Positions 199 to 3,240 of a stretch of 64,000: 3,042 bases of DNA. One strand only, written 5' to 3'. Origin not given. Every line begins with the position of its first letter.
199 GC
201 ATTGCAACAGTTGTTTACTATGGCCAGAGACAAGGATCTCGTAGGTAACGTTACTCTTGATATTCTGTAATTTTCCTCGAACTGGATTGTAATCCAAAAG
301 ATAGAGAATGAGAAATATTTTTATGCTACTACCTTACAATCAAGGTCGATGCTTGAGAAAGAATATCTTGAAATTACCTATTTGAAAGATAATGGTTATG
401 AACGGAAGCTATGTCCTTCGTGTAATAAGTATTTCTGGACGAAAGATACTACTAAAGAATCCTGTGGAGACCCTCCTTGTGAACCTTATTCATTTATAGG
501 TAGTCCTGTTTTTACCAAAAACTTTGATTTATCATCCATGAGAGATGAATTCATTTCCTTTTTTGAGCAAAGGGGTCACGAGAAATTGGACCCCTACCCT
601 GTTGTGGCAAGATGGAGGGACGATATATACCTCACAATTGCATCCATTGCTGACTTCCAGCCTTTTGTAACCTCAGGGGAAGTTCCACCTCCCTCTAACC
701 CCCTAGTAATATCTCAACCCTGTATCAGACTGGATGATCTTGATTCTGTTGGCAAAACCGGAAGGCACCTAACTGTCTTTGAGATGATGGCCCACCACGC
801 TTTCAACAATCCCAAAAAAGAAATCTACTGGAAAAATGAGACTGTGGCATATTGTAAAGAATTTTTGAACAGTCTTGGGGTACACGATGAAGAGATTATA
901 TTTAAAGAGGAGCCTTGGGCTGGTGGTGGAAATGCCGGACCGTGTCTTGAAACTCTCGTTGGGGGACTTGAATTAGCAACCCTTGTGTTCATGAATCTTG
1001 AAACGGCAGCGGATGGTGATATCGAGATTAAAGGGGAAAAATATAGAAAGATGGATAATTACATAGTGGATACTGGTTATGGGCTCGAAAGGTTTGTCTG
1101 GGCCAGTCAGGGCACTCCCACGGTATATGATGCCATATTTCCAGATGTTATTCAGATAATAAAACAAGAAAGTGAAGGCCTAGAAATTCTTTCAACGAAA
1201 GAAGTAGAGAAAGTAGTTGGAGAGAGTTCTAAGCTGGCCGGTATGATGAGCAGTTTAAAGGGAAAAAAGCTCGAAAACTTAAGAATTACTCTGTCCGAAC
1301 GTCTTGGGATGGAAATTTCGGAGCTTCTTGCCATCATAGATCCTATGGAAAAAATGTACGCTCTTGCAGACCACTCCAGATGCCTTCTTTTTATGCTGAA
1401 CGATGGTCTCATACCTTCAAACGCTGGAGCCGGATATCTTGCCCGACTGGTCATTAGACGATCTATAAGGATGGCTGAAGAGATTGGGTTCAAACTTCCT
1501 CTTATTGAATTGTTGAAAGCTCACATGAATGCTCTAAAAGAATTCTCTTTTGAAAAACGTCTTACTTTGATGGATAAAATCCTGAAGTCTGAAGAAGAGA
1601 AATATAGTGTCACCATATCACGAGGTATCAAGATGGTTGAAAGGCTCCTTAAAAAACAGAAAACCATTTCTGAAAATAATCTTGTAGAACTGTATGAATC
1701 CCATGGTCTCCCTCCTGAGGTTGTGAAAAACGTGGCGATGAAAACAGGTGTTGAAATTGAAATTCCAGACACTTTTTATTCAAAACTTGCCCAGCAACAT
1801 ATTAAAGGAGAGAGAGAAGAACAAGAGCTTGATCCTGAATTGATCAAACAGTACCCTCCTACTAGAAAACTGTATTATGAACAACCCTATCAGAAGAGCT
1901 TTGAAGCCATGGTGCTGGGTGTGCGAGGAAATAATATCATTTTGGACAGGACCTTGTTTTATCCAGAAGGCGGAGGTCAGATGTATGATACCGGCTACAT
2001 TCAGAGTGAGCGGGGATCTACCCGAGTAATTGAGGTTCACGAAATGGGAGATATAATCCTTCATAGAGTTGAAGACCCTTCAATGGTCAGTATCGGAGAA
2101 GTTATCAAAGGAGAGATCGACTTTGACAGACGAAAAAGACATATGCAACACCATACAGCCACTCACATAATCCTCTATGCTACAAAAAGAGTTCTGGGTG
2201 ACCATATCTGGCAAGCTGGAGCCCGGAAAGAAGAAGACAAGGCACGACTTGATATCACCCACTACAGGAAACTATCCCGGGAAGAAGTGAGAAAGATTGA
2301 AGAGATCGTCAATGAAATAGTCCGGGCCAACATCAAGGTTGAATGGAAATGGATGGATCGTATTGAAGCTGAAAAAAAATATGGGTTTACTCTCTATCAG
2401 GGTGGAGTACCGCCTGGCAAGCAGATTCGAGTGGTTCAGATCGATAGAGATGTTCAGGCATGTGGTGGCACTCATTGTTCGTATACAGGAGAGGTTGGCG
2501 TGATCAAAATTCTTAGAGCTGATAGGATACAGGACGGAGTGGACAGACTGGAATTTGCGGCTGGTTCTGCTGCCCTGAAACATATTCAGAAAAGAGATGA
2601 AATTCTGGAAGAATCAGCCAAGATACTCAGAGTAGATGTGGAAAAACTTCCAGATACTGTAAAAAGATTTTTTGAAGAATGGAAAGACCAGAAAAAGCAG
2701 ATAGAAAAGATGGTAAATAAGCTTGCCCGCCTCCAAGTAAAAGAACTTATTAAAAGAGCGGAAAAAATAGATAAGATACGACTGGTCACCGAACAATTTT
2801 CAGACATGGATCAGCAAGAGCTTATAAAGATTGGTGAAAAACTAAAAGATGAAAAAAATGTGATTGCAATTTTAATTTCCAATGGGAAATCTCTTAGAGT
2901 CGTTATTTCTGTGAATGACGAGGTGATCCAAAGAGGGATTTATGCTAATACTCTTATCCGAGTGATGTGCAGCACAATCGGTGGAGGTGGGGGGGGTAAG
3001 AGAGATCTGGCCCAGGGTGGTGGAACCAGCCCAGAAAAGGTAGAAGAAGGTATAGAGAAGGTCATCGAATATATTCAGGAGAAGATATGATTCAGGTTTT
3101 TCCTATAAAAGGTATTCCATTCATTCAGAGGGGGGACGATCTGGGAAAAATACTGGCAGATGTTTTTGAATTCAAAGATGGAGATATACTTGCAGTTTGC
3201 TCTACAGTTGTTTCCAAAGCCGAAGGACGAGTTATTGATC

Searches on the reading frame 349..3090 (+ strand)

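Call 72: search_protein_families(library=pfam, proteins=[window:349-3090:+], max_evalue=0.000001)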
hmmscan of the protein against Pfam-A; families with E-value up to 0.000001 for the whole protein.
window:349-3090:+ (913 aa): 3 families
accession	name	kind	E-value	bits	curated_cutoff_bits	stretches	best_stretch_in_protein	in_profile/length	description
PF01411.24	tRNA-synt_2c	-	2.7e-133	445.9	30.3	1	64-593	2-551/552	tRNA synthetases class II (A)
PF07973.19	tRNA_SAD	-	6.4e-13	48.9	24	1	693-735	1-44/44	Threonyl and Alanyl tRNA synthetase second additional domain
PF02272.25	DHHA1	-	2.2e-12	47.7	25.9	1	812-911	4-102/102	DHHA1 domain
